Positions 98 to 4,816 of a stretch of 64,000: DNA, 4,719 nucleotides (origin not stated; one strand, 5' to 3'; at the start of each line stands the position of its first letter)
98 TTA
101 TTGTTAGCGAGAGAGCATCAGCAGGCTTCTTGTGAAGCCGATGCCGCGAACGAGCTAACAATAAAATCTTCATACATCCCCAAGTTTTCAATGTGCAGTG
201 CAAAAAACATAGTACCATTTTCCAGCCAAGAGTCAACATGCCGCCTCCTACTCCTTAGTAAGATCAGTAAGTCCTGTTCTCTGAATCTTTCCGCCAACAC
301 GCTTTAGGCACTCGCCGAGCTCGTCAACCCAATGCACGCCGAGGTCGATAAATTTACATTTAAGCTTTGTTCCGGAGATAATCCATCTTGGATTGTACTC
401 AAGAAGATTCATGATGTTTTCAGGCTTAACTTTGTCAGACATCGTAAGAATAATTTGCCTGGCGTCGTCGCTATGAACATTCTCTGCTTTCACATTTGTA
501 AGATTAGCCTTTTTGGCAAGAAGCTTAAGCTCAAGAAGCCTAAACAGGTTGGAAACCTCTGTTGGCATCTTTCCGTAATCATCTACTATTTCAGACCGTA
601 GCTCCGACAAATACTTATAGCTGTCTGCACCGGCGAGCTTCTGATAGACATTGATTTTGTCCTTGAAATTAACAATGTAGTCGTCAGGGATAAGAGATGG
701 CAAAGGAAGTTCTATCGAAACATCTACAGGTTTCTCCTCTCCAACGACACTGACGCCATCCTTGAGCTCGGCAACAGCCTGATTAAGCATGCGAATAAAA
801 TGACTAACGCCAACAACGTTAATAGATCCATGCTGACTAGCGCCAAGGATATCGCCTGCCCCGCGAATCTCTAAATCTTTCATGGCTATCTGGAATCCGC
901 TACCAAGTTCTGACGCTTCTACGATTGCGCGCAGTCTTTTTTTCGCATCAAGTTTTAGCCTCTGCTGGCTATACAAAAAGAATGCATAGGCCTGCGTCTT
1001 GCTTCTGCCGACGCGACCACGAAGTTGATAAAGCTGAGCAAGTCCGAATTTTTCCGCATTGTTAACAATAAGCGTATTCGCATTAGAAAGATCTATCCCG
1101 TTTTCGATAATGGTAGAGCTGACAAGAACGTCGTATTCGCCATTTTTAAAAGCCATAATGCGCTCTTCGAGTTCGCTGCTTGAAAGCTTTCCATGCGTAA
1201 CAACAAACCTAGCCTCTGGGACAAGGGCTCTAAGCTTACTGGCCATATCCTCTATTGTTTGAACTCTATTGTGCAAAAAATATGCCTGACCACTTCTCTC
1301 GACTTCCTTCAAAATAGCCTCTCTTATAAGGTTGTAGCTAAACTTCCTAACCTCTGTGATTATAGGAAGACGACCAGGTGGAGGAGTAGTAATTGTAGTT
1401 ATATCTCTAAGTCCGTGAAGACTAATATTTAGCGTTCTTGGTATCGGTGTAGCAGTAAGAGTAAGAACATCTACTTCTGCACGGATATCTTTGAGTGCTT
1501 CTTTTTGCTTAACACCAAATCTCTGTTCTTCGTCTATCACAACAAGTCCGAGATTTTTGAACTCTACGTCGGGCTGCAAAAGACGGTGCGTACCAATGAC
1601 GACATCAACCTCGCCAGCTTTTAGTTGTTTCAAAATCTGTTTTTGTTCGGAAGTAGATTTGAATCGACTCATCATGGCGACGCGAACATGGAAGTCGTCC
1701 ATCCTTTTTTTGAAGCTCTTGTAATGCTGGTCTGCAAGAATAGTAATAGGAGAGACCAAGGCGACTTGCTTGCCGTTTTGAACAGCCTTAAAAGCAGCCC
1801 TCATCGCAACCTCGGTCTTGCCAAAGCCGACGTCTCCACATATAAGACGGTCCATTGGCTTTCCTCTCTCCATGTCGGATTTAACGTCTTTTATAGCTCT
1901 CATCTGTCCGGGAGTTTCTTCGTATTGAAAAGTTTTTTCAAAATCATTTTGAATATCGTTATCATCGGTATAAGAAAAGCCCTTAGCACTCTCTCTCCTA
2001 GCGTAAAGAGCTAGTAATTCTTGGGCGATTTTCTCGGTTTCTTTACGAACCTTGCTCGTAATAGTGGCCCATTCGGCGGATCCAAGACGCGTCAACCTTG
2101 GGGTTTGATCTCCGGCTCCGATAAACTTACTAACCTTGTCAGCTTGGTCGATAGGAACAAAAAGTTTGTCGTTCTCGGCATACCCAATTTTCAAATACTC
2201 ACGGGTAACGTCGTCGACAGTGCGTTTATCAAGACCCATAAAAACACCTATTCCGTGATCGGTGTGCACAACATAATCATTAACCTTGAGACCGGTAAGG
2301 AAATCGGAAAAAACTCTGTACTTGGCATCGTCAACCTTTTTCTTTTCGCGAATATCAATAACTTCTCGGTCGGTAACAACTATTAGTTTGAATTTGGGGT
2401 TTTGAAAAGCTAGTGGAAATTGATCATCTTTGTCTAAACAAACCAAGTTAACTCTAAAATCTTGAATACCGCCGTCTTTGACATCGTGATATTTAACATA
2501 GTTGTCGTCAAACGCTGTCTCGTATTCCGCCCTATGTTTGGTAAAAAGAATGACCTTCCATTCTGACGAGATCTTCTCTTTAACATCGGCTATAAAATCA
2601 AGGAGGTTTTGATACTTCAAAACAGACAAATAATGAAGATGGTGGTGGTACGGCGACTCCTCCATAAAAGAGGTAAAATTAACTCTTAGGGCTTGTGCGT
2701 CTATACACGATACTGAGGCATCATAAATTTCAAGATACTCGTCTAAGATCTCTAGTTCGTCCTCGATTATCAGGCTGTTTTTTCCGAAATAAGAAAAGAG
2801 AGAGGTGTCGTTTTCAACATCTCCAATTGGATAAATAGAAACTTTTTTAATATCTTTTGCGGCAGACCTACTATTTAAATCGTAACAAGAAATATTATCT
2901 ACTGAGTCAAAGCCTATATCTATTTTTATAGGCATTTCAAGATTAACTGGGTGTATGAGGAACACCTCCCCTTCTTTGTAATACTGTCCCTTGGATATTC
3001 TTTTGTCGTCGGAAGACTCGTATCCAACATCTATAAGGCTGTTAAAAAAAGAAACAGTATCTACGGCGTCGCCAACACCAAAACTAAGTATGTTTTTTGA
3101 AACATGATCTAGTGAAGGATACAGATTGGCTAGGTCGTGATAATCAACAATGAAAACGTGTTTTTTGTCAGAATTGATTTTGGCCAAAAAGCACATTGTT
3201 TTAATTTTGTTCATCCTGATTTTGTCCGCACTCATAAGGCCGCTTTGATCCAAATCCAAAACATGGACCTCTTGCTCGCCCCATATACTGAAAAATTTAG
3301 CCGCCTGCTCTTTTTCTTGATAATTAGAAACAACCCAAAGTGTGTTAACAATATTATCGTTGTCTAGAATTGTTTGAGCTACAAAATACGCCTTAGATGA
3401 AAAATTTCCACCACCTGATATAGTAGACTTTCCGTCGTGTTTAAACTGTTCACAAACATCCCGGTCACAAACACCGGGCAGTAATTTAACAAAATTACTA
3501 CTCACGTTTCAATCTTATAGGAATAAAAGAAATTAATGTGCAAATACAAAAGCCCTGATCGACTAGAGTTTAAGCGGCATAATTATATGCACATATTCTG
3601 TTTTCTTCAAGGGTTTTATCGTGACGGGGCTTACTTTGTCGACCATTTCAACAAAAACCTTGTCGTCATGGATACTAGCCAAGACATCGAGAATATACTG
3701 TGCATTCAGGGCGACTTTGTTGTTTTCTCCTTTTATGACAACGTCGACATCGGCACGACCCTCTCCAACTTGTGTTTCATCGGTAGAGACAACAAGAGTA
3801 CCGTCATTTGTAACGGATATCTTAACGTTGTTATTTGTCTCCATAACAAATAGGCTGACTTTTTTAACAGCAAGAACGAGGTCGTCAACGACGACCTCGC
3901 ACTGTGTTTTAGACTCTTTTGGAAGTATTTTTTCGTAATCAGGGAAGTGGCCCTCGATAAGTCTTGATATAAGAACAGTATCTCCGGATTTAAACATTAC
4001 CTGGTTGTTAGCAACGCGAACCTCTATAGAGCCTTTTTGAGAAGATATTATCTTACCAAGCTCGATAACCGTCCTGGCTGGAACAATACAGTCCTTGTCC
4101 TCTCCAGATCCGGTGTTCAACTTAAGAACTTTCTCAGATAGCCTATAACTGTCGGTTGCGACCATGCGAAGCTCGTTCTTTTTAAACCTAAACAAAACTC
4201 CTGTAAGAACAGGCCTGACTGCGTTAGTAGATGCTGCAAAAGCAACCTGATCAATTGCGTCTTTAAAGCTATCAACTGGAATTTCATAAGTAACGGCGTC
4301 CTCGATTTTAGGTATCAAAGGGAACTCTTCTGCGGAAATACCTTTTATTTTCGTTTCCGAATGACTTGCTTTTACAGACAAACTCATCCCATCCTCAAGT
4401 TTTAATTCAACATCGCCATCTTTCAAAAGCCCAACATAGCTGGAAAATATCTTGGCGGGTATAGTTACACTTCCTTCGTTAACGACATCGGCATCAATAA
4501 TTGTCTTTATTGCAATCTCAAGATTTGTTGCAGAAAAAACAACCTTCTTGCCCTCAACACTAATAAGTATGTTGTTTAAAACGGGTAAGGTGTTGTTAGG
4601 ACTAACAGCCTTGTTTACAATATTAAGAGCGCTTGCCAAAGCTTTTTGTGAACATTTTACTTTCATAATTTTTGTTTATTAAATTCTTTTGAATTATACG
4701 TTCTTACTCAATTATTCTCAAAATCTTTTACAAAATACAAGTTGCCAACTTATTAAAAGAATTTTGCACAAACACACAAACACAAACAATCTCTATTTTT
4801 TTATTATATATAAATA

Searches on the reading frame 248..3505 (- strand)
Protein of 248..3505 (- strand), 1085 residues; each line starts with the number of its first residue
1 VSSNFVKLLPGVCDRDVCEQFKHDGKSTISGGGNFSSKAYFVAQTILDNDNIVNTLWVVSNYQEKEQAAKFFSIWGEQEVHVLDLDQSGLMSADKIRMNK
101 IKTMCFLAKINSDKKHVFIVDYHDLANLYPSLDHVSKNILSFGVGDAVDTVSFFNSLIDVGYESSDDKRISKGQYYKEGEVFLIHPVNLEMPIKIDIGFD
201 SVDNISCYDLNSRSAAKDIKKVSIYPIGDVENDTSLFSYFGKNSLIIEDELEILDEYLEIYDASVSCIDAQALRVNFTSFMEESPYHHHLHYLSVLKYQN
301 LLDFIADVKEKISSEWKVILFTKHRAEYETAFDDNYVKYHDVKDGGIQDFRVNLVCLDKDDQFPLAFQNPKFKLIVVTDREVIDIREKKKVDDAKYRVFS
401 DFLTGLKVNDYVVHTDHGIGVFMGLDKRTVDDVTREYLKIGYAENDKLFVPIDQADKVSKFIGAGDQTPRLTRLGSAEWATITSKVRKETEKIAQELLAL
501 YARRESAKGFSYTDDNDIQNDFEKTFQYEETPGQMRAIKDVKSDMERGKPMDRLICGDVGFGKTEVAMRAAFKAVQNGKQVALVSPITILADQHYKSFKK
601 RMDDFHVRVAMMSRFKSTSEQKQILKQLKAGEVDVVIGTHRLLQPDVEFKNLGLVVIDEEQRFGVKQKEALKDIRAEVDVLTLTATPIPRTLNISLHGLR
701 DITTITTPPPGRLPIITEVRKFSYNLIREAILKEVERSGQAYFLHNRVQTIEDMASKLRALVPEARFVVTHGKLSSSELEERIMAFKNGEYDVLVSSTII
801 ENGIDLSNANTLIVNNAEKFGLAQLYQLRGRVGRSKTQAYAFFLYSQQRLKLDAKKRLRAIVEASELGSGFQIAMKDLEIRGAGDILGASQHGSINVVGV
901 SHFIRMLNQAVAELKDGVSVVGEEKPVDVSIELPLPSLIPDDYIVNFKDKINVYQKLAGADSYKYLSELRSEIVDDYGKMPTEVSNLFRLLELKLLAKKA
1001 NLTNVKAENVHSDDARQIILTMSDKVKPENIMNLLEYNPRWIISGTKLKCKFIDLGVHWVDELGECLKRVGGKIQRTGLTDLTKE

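Call 35: search_protein_families(library=pfam, proteins=[window:248-3505:-], max_evalue=0.00001)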
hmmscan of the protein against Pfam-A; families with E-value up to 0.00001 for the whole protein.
window:248-3505:- (1085 aa): 6 families
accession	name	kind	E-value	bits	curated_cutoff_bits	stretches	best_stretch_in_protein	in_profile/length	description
PF00270.35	DEAD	-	1.7e-26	93.3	26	1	531-691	1-163/167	DEAD/DEAH box helicase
PF00271.37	Helicase_C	-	2.6e-21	76.4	23.5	1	729-835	8-109/110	Helicase conserved C-terminal domain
PF02559.22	CarD_TRCF_RID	-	2.8e-21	75.8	23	1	406-462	1-57/57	CarD-like/TRCF RID domain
PF03461.20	TRCF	-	2.6e-19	69.8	25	1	933-1009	1-77/95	TRCF domain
PF17757.6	UvrB_inter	-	5.7e-10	39.6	22.9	1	140-226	1-87/91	UvrB interaction domain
PF04851.21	ResIII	-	3e-09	37.4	22.5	1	529-687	3-162/164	Type III restriction enzyme, res subunit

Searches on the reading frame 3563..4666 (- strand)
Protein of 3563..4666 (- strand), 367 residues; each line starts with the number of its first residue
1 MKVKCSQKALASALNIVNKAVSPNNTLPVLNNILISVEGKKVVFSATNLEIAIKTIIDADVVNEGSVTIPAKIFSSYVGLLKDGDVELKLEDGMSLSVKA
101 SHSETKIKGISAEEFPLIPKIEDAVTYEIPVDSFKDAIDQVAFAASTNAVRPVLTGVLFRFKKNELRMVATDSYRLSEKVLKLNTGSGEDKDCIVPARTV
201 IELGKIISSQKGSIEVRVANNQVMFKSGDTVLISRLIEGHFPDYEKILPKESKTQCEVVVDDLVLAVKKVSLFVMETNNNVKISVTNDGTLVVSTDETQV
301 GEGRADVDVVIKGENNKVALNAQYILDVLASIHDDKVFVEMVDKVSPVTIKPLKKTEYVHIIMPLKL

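Call 35: search_protein_families(library=pfam, proteins=[window:3563-4666:-], max_evalue=0.00001)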
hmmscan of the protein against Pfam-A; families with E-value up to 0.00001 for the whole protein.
window:3563-4666:- (367 aa): 3 families
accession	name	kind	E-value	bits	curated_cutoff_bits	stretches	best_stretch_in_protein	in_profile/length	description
PF02767.21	DNA_pol3_beta_2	-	7.2e-43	146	27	2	128-243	1-116/116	DNA polymerase III beta subunit, central domain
PF00712.24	DNA_pol3_beta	-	6.9e-32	110.6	24.4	1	1-119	1-120/120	DNA polymerase III beta subunit, N-terminal domain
PF02768.20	DNA_pol3_beta_3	-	2.3e-21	76.3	27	1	246-365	2-120/121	DNA polymerase III beta subunit, C-terminal domain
